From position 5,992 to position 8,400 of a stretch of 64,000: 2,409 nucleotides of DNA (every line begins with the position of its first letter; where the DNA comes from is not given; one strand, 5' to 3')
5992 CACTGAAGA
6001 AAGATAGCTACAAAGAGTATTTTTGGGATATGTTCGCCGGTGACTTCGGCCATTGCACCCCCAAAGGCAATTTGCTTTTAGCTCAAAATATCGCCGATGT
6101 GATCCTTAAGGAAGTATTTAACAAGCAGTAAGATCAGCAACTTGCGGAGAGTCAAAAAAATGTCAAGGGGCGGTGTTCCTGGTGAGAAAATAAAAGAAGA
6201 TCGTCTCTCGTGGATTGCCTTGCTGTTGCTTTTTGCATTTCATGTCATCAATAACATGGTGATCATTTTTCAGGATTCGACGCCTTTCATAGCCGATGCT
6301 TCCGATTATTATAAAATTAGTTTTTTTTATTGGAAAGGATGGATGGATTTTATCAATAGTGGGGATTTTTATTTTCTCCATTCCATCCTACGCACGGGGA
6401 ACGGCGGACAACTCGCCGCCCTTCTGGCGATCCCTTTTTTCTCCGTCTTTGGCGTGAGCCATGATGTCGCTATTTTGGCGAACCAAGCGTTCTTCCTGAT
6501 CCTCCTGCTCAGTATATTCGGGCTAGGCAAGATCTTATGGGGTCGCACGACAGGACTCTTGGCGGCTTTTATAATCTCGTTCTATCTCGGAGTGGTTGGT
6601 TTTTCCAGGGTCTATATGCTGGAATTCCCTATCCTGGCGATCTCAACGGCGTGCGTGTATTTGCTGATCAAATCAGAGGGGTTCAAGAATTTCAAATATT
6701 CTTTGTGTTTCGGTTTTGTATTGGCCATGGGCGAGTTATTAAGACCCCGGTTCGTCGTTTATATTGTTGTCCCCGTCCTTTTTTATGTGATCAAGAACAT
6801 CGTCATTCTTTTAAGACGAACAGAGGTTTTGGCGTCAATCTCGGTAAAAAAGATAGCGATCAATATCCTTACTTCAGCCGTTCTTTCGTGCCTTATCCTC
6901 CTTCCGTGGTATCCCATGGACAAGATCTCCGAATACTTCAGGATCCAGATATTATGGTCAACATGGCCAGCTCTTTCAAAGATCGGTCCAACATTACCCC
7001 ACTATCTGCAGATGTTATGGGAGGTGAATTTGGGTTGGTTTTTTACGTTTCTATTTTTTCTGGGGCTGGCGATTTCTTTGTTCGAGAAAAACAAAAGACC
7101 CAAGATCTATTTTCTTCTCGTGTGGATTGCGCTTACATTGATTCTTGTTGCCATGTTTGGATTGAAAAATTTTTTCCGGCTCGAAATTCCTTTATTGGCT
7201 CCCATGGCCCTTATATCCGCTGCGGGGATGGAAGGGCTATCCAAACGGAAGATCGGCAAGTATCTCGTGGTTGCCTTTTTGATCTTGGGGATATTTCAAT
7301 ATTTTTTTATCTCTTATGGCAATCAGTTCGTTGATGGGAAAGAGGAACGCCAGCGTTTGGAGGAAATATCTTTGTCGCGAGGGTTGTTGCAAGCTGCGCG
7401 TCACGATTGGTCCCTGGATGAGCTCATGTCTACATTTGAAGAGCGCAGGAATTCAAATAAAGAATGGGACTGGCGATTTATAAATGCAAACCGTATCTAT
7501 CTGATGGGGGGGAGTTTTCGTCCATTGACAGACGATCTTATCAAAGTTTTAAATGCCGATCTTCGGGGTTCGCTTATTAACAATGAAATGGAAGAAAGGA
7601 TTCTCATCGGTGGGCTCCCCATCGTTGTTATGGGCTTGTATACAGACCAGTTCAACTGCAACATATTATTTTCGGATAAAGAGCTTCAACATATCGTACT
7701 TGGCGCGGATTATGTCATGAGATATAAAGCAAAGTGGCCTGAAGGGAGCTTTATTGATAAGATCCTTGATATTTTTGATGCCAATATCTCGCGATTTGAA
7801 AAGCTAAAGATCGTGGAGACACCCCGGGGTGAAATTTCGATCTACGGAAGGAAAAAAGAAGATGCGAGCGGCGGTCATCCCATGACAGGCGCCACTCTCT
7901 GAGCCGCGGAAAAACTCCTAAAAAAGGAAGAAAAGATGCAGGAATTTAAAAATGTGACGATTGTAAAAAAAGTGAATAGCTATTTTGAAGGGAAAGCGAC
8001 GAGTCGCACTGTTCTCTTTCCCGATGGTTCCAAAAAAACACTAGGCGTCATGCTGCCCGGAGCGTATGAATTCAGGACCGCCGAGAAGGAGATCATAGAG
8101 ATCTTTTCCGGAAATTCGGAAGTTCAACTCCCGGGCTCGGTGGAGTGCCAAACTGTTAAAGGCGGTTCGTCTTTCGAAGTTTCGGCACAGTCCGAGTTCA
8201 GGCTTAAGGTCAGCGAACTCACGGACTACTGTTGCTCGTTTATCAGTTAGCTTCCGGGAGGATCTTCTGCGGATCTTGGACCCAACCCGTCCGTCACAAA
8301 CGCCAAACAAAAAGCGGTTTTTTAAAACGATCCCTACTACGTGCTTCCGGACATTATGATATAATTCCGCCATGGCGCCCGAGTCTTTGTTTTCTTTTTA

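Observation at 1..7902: Tandem array of at least four paralogous membrane-anchored SGNH hydrolases split by a TPR array, followed by a GT-C-like membrane protein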

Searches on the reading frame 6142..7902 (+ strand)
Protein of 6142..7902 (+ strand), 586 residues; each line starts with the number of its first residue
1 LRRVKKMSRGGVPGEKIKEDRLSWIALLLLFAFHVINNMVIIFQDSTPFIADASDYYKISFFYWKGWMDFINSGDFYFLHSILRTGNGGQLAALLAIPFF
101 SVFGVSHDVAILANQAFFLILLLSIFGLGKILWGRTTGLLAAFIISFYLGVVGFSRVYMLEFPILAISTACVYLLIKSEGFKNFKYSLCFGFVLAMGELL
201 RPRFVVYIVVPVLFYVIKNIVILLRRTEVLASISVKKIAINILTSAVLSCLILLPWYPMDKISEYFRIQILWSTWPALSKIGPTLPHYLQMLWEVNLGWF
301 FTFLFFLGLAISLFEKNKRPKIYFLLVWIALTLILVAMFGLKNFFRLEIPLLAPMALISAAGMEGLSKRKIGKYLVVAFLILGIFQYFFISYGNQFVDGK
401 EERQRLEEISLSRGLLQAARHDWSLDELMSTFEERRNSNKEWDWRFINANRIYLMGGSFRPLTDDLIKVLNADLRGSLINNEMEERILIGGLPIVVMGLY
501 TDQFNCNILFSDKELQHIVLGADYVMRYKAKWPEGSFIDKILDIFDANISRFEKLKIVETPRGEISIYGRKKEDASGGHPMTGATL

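Call 3: search_protein_families(library=pfam, proteins=[window:6142-7902:+], max_evalue=0.1)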
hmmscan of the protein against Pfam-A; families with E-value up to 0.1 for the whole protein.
window:6142-7902:+ (586 aa): 2 families
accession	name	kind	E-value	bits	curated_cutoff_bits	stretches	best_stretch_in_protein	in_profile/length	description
PF13231.12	PMT_2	-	2.6e-06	28.2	26.1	1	94-221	8-136/160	Dolichyl-phosphate-mannose-protein mannosyltransferase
PF02366.24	PMT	-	0.0036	17.3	22.7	1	107-257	83-231/245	Dolichyl-phosphate-mannose-protein mannosyltransferase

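Call 4: search_protein_families(library=ncbifam, proteins=[window:6142-7902:+], max_evalue=0.1)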
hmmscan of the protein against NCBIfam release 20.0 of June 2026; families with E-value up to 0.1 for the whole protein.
window:6142-7902:+ (586 aa): 0 families

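Call 38: search_protein_families(library=pfam, alignment_id=A2, max_evalue=0.001)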
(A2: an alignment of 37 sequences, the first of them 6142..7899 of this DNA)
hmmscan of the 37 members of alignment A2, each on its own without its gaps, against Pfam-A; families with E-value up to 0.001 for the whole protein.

A. member 1, window:6142-7899:+ (586 aa): 1 family
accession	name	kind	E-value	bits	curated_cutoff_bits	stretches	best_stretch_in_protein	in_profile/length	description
PF13231.12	PMT_2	-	2.6e-06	28.2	26.1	1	94-221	8-136/160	Dolichyl-phosphate-mannose-protein mannosyltransferase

B. families by the number of members that match (of 37 scanned): 57 families (the first 25 are shown)
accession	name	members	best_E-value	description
PF13231.12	PMT_2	17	6.7e-15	Dolichyl-phosphate-mannose-protein mannosyltransferase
PF00515.34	TPR_1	4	4.3e-58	Tetratricopeptide repeat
PF07719.23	TPR_2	4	3.3e-51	Tetratricopeptide repeat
PF13181.12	TPR_8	4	4.3e-46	Tetratricopeptide repeat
PF13431.12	TPR_17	4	3.7e-43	Tetratricopeptide repeat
PF13414.12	TPR_11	4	2.9e-42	TPR repeat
PF13432.12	TPR_16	4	4e-39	Tetratricopeptide repeat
PF13424.12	TPR_12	4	4.4e-32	Tetratricopeptide repeat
PF14559.12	TPR_19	4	1.6e-31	Tetratricopeptide repeat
PF13428.12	TPR_14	4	1.8e-29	Tetratricopeptide repeat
PF13374.12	TPR_10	4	7.8e-29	Tetratricopeptide repeat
PF13174.12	TPR_6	4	1.9e-18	Tetratricopeptide repeat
PF13176.12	TPR_7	3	5.4e-28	Tetratricopeptide repeat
PF23914.1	TPR_CcmH_CycH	3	9.1e-13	Cytochrome c-type biogenesis protein H TPR domain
PF13371.12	TPR_9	3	3.4e-10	Tetratricopeptide repeat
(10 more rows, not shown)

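Call 44: find_homologous_proteins(query=window:6142-7902:+, max_evalue=0.00001)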
Query window:6142-7902:+ (586 aa): 18 proteins with E <= 0.00001 among 8000 candidates.
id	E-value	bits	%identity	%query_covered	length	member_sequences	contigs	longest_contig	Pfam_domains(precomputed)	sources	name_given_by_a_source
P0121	0.0e+0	1296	100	99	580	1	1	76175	PF13231.13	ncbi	ncbi:MAG: glycosyltransferase family 39 protein [Candidatus Omnitrophota bacterium]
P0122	1.9e-252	857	69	95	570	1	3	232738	PF02366.25,PF13231.13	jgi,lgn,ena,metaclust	metaclust:\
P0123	1.4e-246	838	70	95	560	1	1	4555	PF02366.25,PF13231.13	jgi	jgi:4-amino-4-deoxy-L-arabinose transferase-like glycosyltransferase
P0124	3.5e-238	810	66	98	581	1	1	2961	PF13231.13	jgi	jgi:4-amino-4-deoxy-L-arabinose transferase-like glycosyltransferase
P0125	1.1e-221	756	65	95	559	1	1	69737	PF13231.13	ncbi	ncbi:MAG: glycosyltransferase family 39 protein [Candidatus Omnitrophota bacterium]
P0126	1.6e-183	630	54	95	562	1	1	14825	PF13231.13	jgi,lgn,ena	-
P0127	3.5e-172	592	53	95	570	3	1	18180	PF13231.13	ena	-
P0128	5.5e-157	542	48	91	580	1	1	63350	PF13231.13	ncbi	ncbi:ArnT family glycosyltransferase [Candidatus Omnitrophota bacterium]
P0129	2.7e-150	520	47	94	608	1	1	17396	PF13231.13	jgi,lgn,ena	-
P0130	6.7e-145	502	44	96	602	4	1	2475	PF13231.13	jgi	jgi:hypothetical protein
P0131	1.7e-143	498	45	92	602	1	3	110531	PF13231.13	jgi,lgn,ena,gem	-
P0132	3.4e-141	490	45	94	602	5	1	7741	PF13231.13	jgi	-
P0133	1.4e-24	105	27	50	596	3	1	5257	PF02366.25,PF13231.13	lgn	-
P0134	7.3e-14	69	27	46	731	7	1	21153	PF02366.25,PF13231.13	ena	-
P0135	1.3e-13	69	29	60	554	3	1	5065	PF13231.13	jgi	-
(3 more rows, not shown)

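Call 45: find_encoding_contigs(protein=P0122, flank=8000, max_places=1)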
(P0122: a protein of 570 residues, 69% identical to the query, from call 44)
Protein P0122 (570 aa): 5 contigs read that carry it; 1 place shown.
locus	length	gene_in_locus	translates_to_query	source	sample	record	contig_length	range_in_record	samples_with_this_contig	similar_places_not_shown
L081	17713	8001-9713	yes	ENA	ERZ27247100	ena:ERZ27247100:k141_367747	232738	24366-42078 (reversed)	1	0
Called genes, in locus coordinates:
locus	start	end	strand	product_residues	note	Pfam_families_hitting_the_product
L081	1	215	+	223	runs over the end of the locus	PF03167:UDG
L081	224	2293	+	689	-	PF17764:PriA_3primeBD, PF00270:DEAD, PF04851:ResIII, PF18319:Zn_ribbon_PriA, PF00271:Helicase_C, PF18074:PriA_C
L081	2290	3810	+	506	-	PF25182:NonGDSL (weak), PF13472:Lipase_GDSL_2, PF00515:TPR_1, PF07719:TPR_2 (weak), PF13181:TPR_8 (weak), PF13424:TPR_12 (weak), PF23914:TPR_CcmH_CycH (weak), PF14559:TPR_19, +13 more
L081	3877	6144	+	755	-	-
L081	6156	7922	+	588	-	PF25063:ARM_TT21_C (weak), PF00515:TPR_1 (weak), PF13424:TPR_12, PF13432:TPR_16, PF14559:TPR_19 (weak), PF00515:TPR_1, PF07719:TPR_2 (weak), PF13414:TPR_11 (weak), +16 more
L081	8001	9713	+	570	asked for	PF02366:PMT (weak), PF13231:PMT_2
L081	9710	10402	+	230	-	PF11769:DUF3313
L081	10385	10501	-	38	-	-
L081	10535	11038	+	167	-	PF01327:Pep_deformylase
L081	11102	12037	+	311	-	PF00551:Formyl_trans_N, PF02911:Formyl_trans_C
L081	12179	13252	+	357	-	PF00044:Gp_dh_N, PF02800:Gp_dh_C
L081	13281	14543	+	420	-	PF00162:PGK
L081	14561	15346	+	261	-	PF00121:TIM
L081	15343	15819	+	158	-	PF03840:SecG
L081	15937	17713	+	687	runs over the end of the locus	PF17191:RecG_wedge, PF01336:tRNA_anti-codon (weak), PF00270:DEAD, PF04851:ResIII, PF00271:Helicase_C, PF19833:RecG_dom3_C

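Call 46: find_encoding_contigs(protein=P0125, flank=8000, max_places=1)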
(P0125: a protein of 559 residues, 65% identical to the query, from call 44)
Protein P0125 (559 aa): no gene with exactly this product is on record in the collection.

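Call 47: find_encoding_contigs(protein=P0128, flank=8000, max_places=1)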
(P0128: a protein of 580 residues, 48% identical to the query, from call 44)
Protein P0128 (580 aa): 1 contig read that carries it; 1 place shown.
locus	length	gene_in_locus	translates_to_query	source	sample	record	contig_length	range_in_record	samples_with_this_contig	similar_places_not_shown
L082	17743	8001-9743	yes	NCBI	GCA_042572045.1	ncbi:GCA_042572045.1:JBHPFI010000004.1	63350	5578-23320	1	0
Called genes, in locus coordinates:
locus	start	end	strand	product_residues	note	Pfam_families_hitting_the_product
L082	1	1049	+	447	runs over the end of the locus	-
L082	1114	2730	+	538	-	PF02366:PMT, PF13231:PMT_2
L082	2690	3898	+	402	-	PF01075:Glyco_transf_9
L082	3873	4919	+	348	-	PF04055:Radical_SAM, PF13186:SPASM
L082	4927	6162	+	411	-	PF01053:Cys_Met_Meta_PP (faint), PF00155:Aminotran_1_2, PF01041:DegT_DnrJ_EryC1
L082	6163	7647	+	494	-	PF02310:B12-binding, PF04055:Radical_SAM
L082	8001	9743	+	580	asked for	PF13231:PMT_2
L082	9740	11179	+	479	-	PF02310:B12-binding, PF04055:Radical_SAM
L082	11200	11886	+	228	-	PF00535:Glycos_transf_2, PF10111:Glyco_tranf_2_2 (weak), PF13641:Glyco_tranf_2_3 (weak)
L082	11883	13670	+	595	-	PF13231:PMT_2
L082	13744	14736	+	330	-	PF01370:Epimerase, PF02719:Polysacc_synt_2, PF04321:RmlD_sub_bind, PF01073:3Beta_HSD, PF16363:GDP_Man_Dehyd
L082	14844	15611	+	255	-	-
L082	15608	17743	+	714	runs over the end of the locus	PF02310:B12-binding, PF04055:Radical_SAM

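Call 48: find_encoding_contigs(protein=P0131, flank=8000, max_places=1)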
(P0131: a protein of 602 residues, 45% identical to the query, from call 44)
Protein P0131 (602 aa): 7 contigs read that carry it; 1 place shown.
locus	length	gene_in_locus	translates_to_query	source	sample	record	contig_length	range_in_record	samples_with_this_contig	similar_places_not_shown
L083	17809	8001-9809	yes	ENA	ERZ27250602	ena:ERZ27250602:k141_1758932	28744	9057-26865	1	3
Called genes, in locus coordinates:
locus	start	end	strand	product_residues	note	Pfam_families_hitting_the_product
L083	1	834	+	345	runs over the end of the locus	PF04055:Radical_SAM, PF13353:Fer4_12 (weak), PF13186:SPASM (weak)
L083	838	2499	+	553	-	PF02310:B12-binding (faint), PF04055:Radical_SAM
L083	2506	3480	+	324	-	PF04055:Radical_SAM, PF13353:Fer4_12, PF13186:SPASM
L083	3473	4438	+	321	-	PF04055:Radical_SAM, PF13353:Fer4_12 (weak), PF13186:SPASM (weak)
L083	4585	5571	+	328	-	PF04055:Radical_SAM, PF13186:SPASM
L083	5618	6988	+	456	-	PF04055:Radical_SAM, PF13353:Fer4_12 (weak), PF13181:TPR_8 (faint), PF07719:TPR_2 (faint), PF00515:TPR_1 (faint), PF13414:TPR_11 (faint)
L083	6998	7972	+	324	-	PF04055:Radical_SAM, PF13186:SPASM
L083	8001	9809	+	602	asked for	PF13231:PMT_2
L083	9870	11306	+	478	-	PF02310:B12-binding, PF04055:Radical_SAM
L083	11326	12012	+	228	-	PF00535:Glycos_transf_2, PF10111:Glyco_tranf_2_2 (weak)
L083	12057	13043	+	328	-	PF01073:3Beta_HSD, PF01370:Epimerase, PF02719:Polysacc_synt_2, PF04321:RmlD_sub_bind (weak), PF16363:GDP_Man_Dehyd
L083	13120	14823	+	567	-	PF04055:Radical_SAM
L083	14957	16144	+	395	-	PF13439:Glyco_transf_4, PF13579:Glyco_trans_4_4 (weak), PF00534:Glycos_transf_1, PF13692:Glyco_trans_1_4, PF13524:Glyco_trans_1_2 (weak)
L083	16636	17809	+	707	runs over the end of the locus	PF26410:GH5_mannosidase (faint), PF00150:Cellulase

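Call 62: predict_structure(alignment_id=A5)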
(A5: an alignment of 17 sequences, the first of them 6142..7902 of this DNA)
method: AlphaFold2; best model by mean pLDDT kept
length: 586 residues; sequences in the alignment: 17
mean_pLDDT: 77.5   pTM: 0.79
mean pLDDT of the five models: 77.5, 73.7, 72.7, 71.0, 70.2
residues with pLDDT >= 90: 171; 70-90: 252; 50-70: 98; < 50: 65
segments of 3 or more residues with pLDDT < 50: 1-12, 394-422, 456-460, 574-586
pLDDT, mean of each block of 10 residues (from residue 1): 39 60 93 89 60 68 88 89 73 89 83 90 97 94 90 76 93 93 94 93 87 87 71 82 94 84 71 72 88 83 93 89 94 89 77 96 91 90 82 45 39 37 65 76 70 56 72 59 62 68 67 85 84 63 89 85 79 49 31
secondary structure, 60 per line:
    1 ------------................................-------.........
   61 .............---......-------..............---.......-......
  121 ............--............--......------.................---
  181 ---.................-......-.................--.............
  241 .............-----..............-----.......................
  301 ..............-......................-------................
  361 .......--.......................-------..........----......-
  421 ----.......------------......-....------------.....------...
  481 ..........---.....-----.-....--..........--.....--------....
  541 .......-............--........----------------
elements in order: H13-44 H52-73 H77-82 H90-103 H107-113 H115-132 H135-146 H149-154 H161-177 H184-200 H202-207 H209-225 H228-253 H259-271 H278-314 H316-337 H345-367 H370-392 H400-409 H414-419 H425-431 H444-449 H451-454 E467-471 H478-490 E494-498 H506-509 H512-521 E524-528 H537-547 E552-560 E563-570

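Call 68: fold_search(model_id=the predicted structure, library=pdb)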
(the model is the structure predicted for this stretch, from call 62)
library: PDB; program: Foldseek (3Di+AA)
matches with E <= 10: 420; with E <= 0.001: 28
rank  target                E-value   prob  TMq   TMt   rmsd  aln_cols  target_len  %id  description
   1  8age_A                5.8e-08  1.00  0.54  0.50  12.2       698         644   12  Structure of yeast oligosaccharylransferase complex with acceptor peptide bound (released 2022-12-07)
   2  6s7t_A                1.1e-07  1.00  0.54  0.46  10.4       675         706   12  Cryo-EM structure of human oligosaccharyltransferase complex OST-B (released 2019-12-18)
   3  8b6l_I                1.9e-07  1.00  0.49  0.43  13.5       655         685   12  Subtomogram average of the human Sec61-TRAP-OSTA-translocon (released 2022-12-07)
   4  7oci_F                1.9e-07  1.00  0.51  0.48  12.9       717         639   10  Cryo-EM structure of yeast Ost6p containing oligosaccharyltransferase complex (released 2022-02-16)
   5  9n9j_I                3.3e-07  1.00  0.48  0.41  15.7       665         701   12  Structure of a GRP94 folding intermediate engaged with a CCDC134- and FKBP11-bound secretory translocon (released 2025-11-19)
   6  8agc_A                4.1e-07  1.00  0.54  0.47  12.1       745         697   12  Structure of yeast oligosaccharylransferase complex with lipid-linked oligosaccharide and non-acceptor peptide bound (released 2022-12-07)
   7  8pn9_A                4.9e-07  1.00  0.51  0.46  11.8       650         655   12  Structure of human oligosaccharyltransferase OST-A complex bound to NGI-1 (released 2024-05-08)
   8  6ezn_F                1.0e-06  1.00  0.51  0.47  13.2       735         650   11  Cryo-EM structure of the yeast oligosaccharyltransferase (OST) complex (released 2018-01-17)
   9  6s7o_A                2.5e-06  1.00  0.49  0.45  12.8       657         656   13  Cryo-EM structure of human oligosaccharyltransferase complex OST-A (released 2019-12-18)
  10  6ftg_5                2.5e-06  1.00  0.48  0.44  15.4       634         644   12  Subtomogram average of OST-containing ribosome-translocon complexes from canine rough microsomal membranes (released 2018-03-21)
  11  5ezm                  3.9e-06  1.00  0.50  0.54   9.8       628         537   10  Crystal Structure of ArnT from Cupriavidus metallidurans in the apo state (released 2016-02-17)
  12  5f15                  4.4e-06  1.00  0.51  0.54  10.1       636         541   10  Crystal Structure of ArnT from Cupriavidus metallidurans bound to Undecaprenyl phosphate (released 2016-02-17)
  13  7e9s_A                5.2e-06  1.00  0.45  0.32  15.5       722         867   10  Archaeal oligosaccharyltransferase AglB from Archaeoglobus fulgidus in complex with an inhibitory peptide and a dolich (released 2021-09-08)
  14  8agb_A                6.7e-06  1.00  0.51  0.47  13.2       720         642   12  Structure of yeast oligosaccharylransferase complex with lipid-linked oligosaccharide bound (released 2022-12-07)
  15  9s6t_A                6.7e-06  1.00  0.43  0.50  10.2       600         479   11  Ternary cryo-EM structure of chicken ALG12 with Dol25-PP-GlcNAc2Man7, Dol25-P-Man, and Fab (released 2026-03-18)
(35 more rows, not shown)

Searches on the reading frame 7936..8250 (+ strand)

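Call 3: search_protein_families(library=pfam, proteins=[window:7936-8250:+], max_evalue=0.1)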
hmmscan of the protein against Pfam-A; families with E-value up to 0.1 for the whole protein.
window:7936-8250:+ (104 aa): 2 families
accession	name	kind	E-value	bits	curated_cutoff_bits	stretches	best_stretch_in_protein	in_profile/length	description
PF06865.17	Ppnp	-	3.6e-35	120.6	25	1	11-102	1-92/92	Pyrimidine/purine nucleoside phosphorylase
PF05899.18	Cupin_3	-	0.063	13.4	23.5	0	41-94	16-68/74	EutQ-like cupin domain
